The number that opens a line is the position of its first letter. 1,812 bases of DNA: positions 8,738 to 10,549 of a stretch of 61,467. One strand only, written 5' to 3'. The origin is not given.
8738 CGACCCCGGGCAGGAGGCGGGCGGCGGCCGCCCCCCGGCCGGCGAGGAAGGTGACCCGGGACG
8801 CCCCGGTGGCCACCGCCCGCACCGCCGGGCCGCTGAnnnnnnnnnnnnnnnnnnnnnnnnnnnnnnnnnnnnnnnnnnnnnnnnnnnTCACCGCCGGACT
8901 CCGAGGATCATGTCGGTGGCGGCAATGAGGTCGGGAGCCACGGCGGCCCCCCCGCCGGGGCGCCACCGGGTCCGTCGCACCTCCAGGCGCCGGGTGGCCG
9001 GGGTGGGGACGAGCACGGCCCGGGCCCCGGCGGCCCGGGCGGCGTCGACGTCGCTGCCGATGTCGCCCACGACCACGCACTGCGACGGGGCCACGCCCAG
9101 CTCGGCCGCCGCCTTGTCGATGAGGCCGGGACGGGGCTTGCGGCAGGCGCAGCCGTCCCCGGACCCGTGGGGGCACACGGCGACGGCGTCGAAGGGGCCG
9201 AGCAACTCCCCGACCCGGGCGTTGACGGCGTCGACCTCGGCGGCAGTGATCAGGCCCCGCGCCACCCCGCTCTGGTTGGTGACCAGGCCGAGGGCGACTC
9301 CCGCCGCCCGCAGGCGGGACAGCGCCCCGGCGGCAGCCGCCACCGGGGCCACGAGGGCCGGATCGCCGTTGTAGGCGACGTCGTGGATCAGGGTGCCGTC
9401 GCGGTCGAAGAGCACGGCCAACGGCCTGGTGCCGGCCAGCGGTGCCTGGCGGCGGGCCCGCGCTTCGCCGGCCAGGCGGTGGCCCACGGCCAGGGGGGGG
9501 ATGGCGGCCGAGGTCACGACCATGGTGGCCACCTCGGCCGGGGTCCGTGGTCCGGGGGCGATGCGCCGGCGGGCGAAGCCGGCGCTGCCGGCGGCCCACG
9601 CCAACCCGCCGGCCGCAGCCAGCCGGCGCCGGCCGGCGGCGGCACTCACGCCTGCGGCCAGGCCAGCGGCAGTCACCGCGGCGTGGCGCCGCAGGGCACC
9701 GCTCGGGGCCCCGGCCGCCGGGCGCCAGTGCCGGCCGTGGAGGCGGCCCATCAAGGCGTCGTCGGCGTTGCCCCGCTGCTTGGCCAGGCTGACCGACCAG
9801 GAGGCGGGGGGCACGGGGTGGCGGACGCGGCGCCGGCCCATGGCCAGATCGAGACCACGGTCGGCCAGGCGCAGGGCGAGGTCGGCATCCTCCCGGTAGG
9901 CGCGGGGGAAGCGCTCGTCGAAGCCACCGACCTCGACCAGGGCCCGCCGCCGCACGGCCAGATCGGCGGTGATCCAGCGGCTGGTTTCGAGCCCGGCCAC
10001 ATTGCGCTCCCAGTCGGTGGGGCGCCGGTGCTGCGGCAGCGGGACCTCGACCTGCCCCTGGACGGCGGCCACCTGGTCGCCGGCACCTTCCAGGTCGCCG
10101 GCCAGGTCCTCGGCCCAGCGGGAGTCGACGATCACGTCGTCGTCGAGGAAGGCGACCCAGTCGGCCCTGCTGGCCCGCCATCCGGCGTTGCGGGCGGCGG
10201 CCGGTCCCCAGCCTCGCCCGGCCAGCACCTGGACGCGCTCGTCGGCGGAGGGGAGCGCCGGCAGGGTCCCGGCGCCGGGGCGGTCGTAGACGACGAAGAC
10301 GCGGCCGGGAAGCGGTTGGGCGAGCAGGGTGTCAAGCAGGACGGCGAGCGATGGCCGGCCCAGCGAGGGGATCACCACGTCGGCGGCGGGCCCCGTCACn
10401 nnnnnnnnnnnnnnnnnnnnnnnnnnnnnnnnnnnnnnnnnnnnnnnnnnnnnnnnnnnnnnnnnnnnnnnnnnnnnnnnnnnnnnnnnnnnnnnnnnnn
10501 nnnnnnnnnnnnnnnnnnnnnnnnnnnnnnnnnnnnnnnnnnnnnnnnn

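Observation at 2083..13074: Ten-gene, translationally coupled ADP-heptose glycan operon in an actinobacterial-type genome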

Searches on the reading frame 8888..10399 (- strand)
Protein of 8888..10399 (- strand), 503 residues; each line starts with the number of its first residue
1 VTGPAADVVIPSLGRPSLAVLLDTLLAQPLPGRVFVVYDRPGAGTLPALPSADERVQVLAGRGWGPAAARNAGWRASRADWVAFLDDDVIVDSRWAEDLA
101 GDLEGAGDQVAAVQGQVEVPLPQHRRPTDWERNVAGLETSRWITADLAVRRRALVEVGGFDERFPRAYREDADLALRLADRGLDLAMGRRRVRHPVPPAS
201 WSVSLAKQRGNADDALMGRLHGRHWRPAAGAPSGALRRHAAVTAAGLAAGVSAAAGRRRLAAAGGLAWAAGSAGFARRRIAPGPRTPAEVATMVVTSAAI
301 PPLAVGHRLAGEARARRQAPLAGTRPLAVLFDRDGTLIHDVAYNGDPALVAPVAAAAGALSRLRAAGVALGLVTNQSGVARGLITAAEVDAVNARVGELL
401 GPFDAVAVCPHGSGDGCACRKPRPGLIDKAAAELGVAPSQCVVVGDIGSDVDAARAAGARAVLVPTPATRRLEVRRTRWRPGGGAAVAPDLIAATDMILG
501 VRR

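Call 4: search_protein_families(library=pfam, proteins=[window:8888-10399:-], max_evalue=0.001)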
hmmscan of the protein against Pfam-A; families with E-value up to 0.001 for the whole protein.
window:8888-10399:- (503 aa): 9 families
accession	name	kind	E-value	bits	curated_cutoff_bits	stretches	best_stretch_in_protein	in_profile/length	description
PF13242.12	Hydrolase_like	-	1.5e-15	57.3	22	1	419-491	2-72/75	HAD-hyrolase-like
PF00535.33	Glycos_transf_2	-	7.7e-14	52.4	23.3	1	8-128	2-128/168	Glycosyl transferase family 2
PF00702.32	Hydrolase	-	3.6e-12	47.5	26.4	1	356-458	103-191/191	haloacid dehalogenase-like hydrolase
PF13419.12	HAD_2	-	5.9e-09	36.7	23.8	1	349-464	77-178/178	Haloacid dehalogenase-like hydrolase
PF10111.15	Glyco_tranf_2_2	-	1e-07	32.2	27.3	1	148-183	169-204/276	Glycosyltransferase like family 2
PF13632.12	Glyco_trans_2_3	-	5.1e-07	30.1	27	1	81-198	1-127/198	Glycosyl transferase family group 2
PF13641.12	Glyco_tranf_2_3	-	6.6e-07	30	27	1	7-203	4-219/230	Glycosyltransferase like family 2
PF13506.12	Glyco_transf_21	-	8e-05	22.6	21.7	0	72-105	24-57/174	Glycosyl transferase family 21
PF13344.12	Hydrolase_6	-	0.00057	20.3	27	0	329-381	1-44/101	Haloacid dehalogenase-like hydrolase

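Call 5: search_protein_families(library=ncbifam, proteins=[window:8888-10399:-], max_evalue=0.001)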
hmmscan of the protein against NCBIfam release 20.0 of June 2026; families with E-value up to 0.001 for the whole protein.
window:8888-10399:- (503 aa): 35 families (the best 25 are shown)
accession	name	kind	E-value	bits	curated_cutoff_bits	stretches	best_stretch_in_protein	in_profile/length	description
TIGR01656.1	Histidinol-ppas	subfamily_domain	5.1e-32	110.8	84.15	1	328-465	2-147/149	histidinol-phosphate phosphatase domain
NF006506.0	PRK08942.1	equivalog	5.6e-31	107.5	178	1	328-475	5-158/182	D-glycero-beta-D-manno-heptose 1,7-bisphosphate 7-phosphatase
TIGR01662.1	HAD-SF-IIIA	subfamily_domain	1.4e-29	103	44.6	1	328-465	2-139/141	HAD-IIIA family hydrolase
NF005264.0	PRK06769.1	equivalog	9.8e-27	93.9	217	1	328-499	6-172/175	HAD-IIIA family hydrolase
TIGR03965.1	mycofact_glyco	equivalog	1e-18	67.5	280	1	6-297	76-375/467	mycofactocin biosynthesis glycosyltransferase MftF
NF041875.1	EPS_EpsD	equivalog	2.4e-17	63.3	370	1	7-186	2-197/325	exopolysaccharide biosynthesis glycosyltransferase EpsD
TIGR00213.1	GmhB_yaeD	subfamily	3.5e-17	62.6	149.6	1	328-460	3-145/176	D-glycero-beta-D-manno-heptose 1,7-bisphosphate 7-phosphatase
NF003937.0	PRK05446.1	equivalog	3.7e-12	45.9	443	1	329-464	6-148/355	bifunctional histidinol-phosphatase/imidazoleglycerol-phosphate dehydratase HisB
TIGR01449.2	PGP_bact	equivalog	1.5e-11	44.3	180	1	355-464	89-184/213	phosphoglycolate phosphatase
TIGR01261.1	hisB_Nterm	equivalog_domain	8e-11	41.7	140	1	329-462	4-144/161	histidinol-phosphatase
NF050049.1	HBPPhtaseGmhB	domain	7e-10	39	250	1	369-462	46-141/171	D-glycero-alpha-D-manno-heptose-1,7-bisphosphate 7-phosphatase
TIGR02253.1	CTE7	subfamily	7.7e-10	38.9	169.75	1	349-466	92-196/221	TIGR02253 family HAD-type hydrolase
NF009695.0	PRK13222.1-2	equivalog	9.5e-10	38.3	225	1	359-464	102-193/226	phosphoglycolate phosphatase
TIGR01509.1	HAD-SF-IA-v3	subfamily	1.7e-08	34.8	29.4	1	420-464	110-154/154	HAD-IA family hydrolase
NF009700.0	PRK13226.1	equivalog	2.3e-08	34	342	1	359-463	103-193/229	phosphoglycolate phosphatase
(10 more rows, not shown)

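Call 12: find_homologous_proteins(query=window:8888-10399:-, max_evalue=1e-10)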
Query window:8888-10399:- (503 aa): 7461 proteins with E <= 1e-10 among 8000 candidates; the best 120 are listed.
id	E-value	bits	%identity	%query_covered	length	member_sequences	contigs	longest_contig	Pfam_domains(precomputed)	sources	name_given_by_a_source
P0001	3.2e-197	675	68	100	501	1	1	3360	PF13419.13,PF00702.33,PF13242.13,PF00535.33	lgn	-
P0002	1.9e-184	633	66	100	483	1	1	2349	PF13419.13,PF13632.13,PF10111.15,PF13641.13,PF00702.33,PF13242.13,PF00535.33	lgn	-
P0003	6.4e-168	578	62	98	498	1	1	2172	PF13419.13,PF10111.15,PF13641.13,PF13344.13,PF00702.33,PF13242.13,PF00535.33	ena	-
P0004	1.2e-166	574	95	57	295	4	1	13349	PF13632.13,PF10111.15,PF13641.13,PF00535.33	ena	-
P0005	3.0e-165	569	60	98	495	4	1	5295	PF13419.13,PF00702.33,PF13242.13,PF00535.33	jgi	jgi:histidinol-phosphate phosphatase family protein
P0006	2.0e-164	567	61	93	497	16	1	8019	PF13419.13,PF13632.13,PF13641.13,PF13344.13,PF00702.33,PF13242.13,PF00535.33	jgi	jgi:HAD superfamily hydrolase (TIGR01662 family)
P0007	6.4e-164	565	62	94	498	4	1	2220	PF13419.13,PF10111.15,PF13344.13,PF00702.33,PF13242.13,PF00535.33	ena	-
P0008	4.0e-163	562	59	99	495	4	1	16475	PF13419.13,PF00702.33,PF13242.13,PF00535.33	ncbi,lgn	ncbi:MAG: HAD-IIIA family hydrolase [Acidimicrobiales bacterium]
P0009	5.0e-163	562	62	98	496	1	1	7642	PF13419.13,PF13632.13,PF13641.13,PF13344.13,PF00702.33,PF13242.13,PF00535.33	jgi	jgi:histidinol-phosphate phosphatase family protein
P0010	5.3e-163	562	60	99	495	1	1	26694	PF13419.13,PF10111.15,PF00702.33,PF13242.13,PF00535.33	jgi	jgi:histidinol-phosphate phosphatase family protein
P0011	5.5e-163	562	60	100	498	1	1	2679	PF13419.13,PF10111.15,PF13344.13,PF00702.33,PF13242.13,PF00535.33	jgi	jgi:histidinol-phosphate phosphatase family protein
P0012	7.6e-163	561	61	98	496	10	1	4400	PF13419.13,PF00702.33,PF13242.13,PF00535.33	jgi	jgi:HAD superfamily hydrolase (TIGR01662 family)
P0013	1.0e-162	561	60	98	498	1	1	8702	PF13419.13,PF13344.13,PF00702.33,PF13242.13,PF00535.33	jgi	jgi:HAD superfamily hydrolase (TIGR01662 family)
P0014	1.1e-162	561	62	99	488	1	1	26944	PF13419.13,PF10111.15,PF13344.13,PF00702.33,PF13242.13,PF00535.33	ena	-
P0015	1.9e-162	560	61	99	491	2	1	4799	PF13419.13,PF10111.15,PF00702.33,PF13242.13,PF00535.33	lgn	-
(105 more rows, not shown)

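Call 21: find_related_loci(query=A1, collection=genome_contigs, flank=10000)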
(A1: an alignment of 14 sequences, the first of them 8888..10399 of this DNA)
Query A1 (503 aa) in genome_contigs; peptide patterns used: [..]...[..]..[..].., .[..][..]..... (x = any residue, [..] = any of these).
600 stretches matched a pattern (row limit reached: there are more); 501 encode a relative of the query (tblastn E <= 1e-3); the best 80 are kept; 80 distinct loci.
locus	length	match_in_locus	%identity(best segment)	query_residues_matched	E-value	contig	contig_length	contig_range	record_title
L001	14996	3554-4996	59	1-474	1e-145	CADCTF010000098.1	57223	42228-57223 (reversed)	MAG: uncultured Acidimicrobiales bacterium isolate AVDCRST_MAG50 genome assembly, contig: NODE34, whole genome shotgun s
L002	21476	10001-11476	57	5-499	3e-144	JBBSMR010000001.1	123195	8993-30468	MAG: Euzebyales bacterium isolate LS5_sbin.37 LS5_sbin.37_K_815416_L_123195_cov_35.9014, whole genome shotgun sequence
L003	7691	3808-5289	54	4-503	1e-142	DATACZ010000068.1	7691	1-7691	MAG TPA_asm: Actinomycetota bacterium isolate SMAG_U6737 k141_670844, whole genome shotgun sequence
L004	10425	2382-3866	58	8-503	2e-142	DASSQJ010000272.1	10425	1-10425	MAG TPA_asm: Phycicoccus sp. isolate SMAG_U459 k141_230515, whole genome shotgun sequence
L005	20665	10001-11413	57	3-500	1e-141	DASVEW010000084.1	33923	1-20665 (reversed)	MAG TPA_asm: Gaiellaceae bacterium isolate SMAG_U2072 k141_704313, whole genome shotgun sequence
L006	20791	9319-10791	58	3-500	9e-141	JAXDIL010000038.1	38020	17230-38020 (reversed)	MAG: Thermoleophilaceae bacterium isolate BP_547 scaffold_648446, whole genome shotgun sequence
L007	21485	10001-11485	55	1-499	7e-138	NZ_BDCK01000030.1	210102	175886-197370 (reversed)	Nocardia niwae NBRC 108934 = DSM 45340 strain NBRC 108934, whole genome shotgun sequence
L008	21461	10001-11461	58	8-500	1e-136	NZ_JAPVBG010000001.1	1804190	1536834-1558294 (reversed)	Blastococcus sp. VKM Ac-2987 n1, whole genome shotgun sequence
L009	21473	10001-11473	55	8-499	3e-136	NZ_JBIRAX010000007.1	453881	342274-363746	Actinomadura sp. 3N508 contig_7, whole genome shotgun sequence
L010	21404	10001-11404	62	8-474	1e-135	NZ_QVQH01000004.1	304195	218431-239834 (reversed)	Geodermatophilus sp. LHW52908 scaffold4, whole genome shotgun sequence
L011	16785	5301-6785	56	1-499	3e-135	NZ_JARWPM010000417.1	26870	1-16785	Nocardia carnea strain 740804179 740804179.N.carnea_ctg_0417, whole genome shotgun sequence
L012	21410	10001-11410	54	1-474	6e-134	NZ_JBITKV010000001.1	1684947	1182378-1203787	Amycolatopsis sp. NPDC049868 NPDC049868_64_B3.ctg-0001, whole genome shotgun sequence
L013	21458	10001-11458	55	8-499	5e-134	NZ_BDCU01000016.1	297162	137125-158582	Nocardia fusca NBRC 14340, whole genome shotgun sequence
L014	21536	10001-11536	53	8-503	2e-133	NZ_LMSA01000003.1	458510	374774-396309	Knoellia sp. Soil729 contig_3, whole genome shotgun sequence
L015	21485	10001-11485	53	1-499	4e-133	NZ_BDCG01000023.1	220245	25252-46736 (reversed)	Nocardia flavorosea NBRC 108225, whole genome shotgun sequence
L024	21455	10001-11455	54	8-499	2e-136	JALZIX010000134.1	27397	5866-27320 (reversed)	MAG: Actinomycetota bacterium isolate MOJ bin25 SC8837-39_k127_1707968, whole genome shotgun sequence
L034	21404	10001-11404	57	8-474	3e-125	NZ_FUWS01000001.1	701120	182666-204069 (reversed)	Marinactinospora thermotolerans DSM 45154, whole genome shotgun sequence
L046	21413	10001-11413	52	4-474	3e-118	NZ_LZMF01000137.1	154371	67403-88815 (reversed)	Mycolicibacter sinensis strain 1274684.2 contig_85, whole genome shotgun sequence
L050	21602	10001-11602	51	1-499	2e-111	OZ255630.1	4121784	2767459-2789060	MAG: Acidimicrobiales bacterium isolate 013cf3e4-f03f-4248-a16c-9fa5d98e55c6 genome assembly, chromosome: 1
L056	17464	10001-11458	55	8-499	1e-129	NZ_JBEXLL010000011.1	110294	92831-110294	Nocardia sp. NPDC004568 NPDC004568_151_A2.ctg-0011, whole genome shotgun sequence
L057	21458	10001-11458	55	4-474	3e-129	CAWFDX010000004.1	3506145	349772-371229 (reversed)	MAG: uncultured Actinomycetes bacterium isolate MFD05512.bin.2.145 genome assembly, contig: contig_15633, whole genome s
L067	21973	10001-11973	55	4-503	4e-84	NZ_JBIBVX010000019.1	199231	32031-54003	Streptomyces sp. NPDC014995 NPDC014995_285_D6.ctg-0019, whole genome shotgun sequence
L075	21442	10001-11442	55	4-476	1e-109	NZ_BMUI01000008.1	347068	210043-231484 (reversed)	Streptomyces olivaceoviridis strain JCM 4499 sequence008, whole genome shotgun sequence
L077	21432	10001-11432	50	8-494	4e-106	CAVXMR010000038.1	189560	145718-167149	MAG: uncultured Actinomycetota bacterium isolate MFD02581.bin.3.133 genome assembly, contig: contig_60441, whole genome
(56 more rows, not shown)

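Call 28: search_protein_families(library=pfam, proteins=[L075:7317-8324:+, L075:6152-7327:+, L075:4270-5358:+, L075:3143-4357:-], max_evalue=0.0001)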
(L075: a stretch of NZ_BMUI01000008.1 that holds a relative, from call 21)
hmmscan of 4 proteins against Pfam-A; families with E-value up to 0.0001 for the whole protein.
L075:7317-8324:+ (335 aa): 6 families
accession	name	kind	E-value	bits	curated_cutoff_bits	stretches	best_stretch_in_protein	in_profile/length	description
PF01370.27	Epimerase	-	1.1e-52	179.3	20.9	1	12-250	1-240/240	NAD dependent epimerase/dehydratase family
PF16363.11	GDP_Man_Dehyd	-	9.9e-47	160.4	27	1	13-313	1-332/332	GDP-mannose 4,6 dehydratase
PF01073.25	3Beta_HSD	-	3e-17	63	22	1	13-233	1-223/280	3-beta hydroxysteroid dehydrogenase/isomerase family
PF02719.21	Polysacc_synt_2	-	9.3e-10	38.6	20.2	1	151-271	132-250/293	Polysaccharide biosynthesis protein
PF04321.23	RmlD_sub_bind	-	2.9e-09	36.9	27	1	11-315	2-283/287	RmlD substrate binding domain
PF07993.18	NAD_binding_4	-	1.9e-07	31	20.1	0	14-36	1-23/258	Male sterility protein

L075:6152-7327:+ (391 aa): 0 families

L075:4270-5358:+ (362 aa): 1 family
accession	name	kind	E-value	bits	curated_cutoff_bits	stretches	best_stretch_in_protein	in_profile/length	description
PF11239.13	DUF3040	-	2.6e-05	24.8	24.7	1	261-322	3-72/84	Protein of unknown function (DUF3040)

L075:3143-4357:- (404 aa): 1 family
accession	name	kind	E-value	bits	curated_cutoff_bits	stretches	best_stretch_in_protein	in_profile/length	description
PF00067.27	p450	-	1.2e-21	77.4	22.8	1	277-374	327-432/462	Cytochrome P450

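Call 49: search_protein_families(library=ncbifam, proteins=[L075:7317-8324:+], max_evalue=1e-10)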
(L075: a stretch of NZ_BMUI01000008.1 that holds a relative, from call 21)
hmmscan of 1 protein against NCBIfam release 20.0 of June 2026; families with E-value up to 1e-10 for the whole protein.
L075:7317-8324:+ (335 aa): 10 families
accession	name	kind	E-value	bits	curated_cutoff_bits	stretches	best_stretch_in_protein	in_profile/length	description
TIGR01181.1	dTDP_gluc_dehyt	equivalog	3.1e-42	144.8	365.1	1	12-318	2-312/321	dTDP-glucose 4,6-dehydratase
TIGR04180.1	EDH_00030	hypoth_equivalog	1.1e-34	119.9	475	1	13-303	2-295/297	NAD-dependent 4,6-dehydratase LegB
NF007582.0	PRK10217.1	equivalog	1.3e-25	90.3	698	1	10-319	2-333/355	dTDP-glucose 4,6-dehydratase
TIGR01179.1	galE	equivalog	1e-23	83.7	262.3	1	12-304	2-311/332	UDP-glucose 4-epimerase GalE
NF007490.0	PRK10084.1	subfamily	8.6e-23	80.9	649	1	12-318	3-335/361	dTDP-glucose 4,6-dehydratase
NF008872.0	PRK11908.1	equivalog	7.2e-22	77.9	294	1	11-313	3-331/349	bifunctional UDP-4-keto-pentose/UDP-xylose synthase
NF005998.1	PRK08125.1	equivalog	3.7e-21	75.2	777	1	10-317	316-649/649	bifunctional UDP-4-amino-4-deoxy-L-arabinose formyltransferase/UDP-glucuronic acid oxidase ArnA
NF011728.1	PRK15181.1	equivalog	1.5e-18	67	760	1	10-317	16-337/348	Vi polysaccharide biosynthesis UDP-N-acetylglucosaminuronic acid C-4 epimerase TviC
TIGR02197.1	heptose_epim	equivalog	7.1e-16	58.3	274.6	1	13-281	2-273/316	ADP-glyceromanno-heptose 6-epimerase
NF007956.0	PRK10675.1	subfamily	7.4e-13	48.3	394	1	11-191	2-184/338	UDP-glucose 4-epimerase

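Call 68: search_solved_structures(query=window:8888-10399:-, max_evalue=0.001)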
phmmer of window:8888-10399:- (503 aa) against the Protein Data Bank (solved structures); distinct sequences matched with E-value up to 0.001: 9.
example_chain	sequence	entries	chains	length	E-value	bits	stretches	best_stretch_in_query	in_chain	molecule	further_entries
3l8h_A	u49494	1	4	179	6.7e-20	75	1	329-498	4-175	Putative haloacid dehalogenase-like hydrolase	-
4pnh_A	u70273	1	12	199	8.1e-19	71.4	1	323-468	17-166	D,D-heptose 1,7-bisphosphate phosphatase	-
2o2x_A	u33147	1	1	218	5.4e-14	55.5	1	328-464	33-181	hypothetical protein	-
2gmw_A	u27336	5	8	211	1.6e-12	50.6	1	321-466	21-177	D,D-heptose 1,7-bisphosphate phosphatase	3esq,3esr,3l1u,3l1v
3l8e_A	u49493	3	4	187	2.4e-12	50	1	328-466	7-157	D,D-heptose 1,7-bisphosphate phosphatase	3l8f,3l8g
2fpr_A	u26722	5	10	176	3.1e-12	49.7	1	329-460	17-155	Histidine biosynthesis bifunctional protein hisB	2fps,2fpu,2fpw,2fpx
4uav_A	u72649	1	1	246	4.5e-07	32.7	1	377-465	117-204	Haloacid dehalogenase-like hydrolase domain-containing protein At3g48420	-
2ybd_A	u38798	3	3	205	1.6e-06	30.8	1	398-479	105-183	HYDROLASE, HALOACID DEHALOGENASE-LIKE FAMILY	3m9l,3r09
1te2_A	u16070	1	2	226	0.00065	22.2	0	375-469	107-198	2-deoxyglucose-6-P phosphatase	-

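Call 78: predict_structure(alignment_id=A1)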
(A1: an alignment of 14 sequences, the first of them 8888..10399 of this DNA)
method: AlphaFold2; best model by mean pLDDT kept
length: 503 residues; sequences in the alignment: 14
mean_pLDDT: 87.4   pTM: 0.78
mean pLDDT of the five models: 87.4, 85.9, 85.8, 85.7, 84.2
residues with pLDDT >= 90: 272; 70-90: 196; 50-70: 31; < 50: 4
segments of 3 or more residues with pLDDT < 50: none
pLDDT, mean of each block of 10 residues (from residue 1): 83 88 92 92 60 82 86 91 94 94 94 92 78 74 87 86 85 89 91 84 89 89 87 89 97 97 97 90 78 92 96 74 76 91 80 90 92 90 90 93 93 76 90 94 94 92 91 87 79 86 44
secondary structure, 60 per line:
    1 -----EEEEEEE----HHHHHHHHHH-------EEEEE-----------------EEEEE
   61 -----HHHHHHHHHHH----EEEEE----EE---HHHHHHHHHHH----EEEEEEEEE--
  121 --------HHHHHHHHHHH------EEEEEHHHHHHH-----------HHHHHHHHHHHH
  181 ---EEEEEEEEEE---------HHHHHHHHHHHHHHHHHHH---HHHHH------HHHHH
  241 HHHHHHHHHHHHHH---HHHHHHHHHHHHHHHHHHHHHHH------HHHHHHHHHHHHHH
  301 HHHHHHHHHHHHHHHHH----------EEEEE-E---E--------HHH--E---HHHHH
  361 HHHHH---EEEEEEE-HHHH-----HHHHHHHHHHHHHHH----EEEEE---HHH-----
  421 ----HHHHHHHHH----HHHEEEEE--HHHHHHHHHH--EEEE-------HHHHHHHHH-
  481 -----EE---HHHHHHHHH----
elements in order: E6-12 H17-26 E34-38 E56-60 H66-76 E81-85 H95-105 E110-118 H129-139 E146-150 H151-157 H169-180 E184-193 H203-221 H225-229 H236-254 H258-280 H287-317 E328-332 H356-365 E369-375 H377-380 H386-400 E405-409 H425-433 E441-445 H448-457 E460-463 H471-479 H491-499
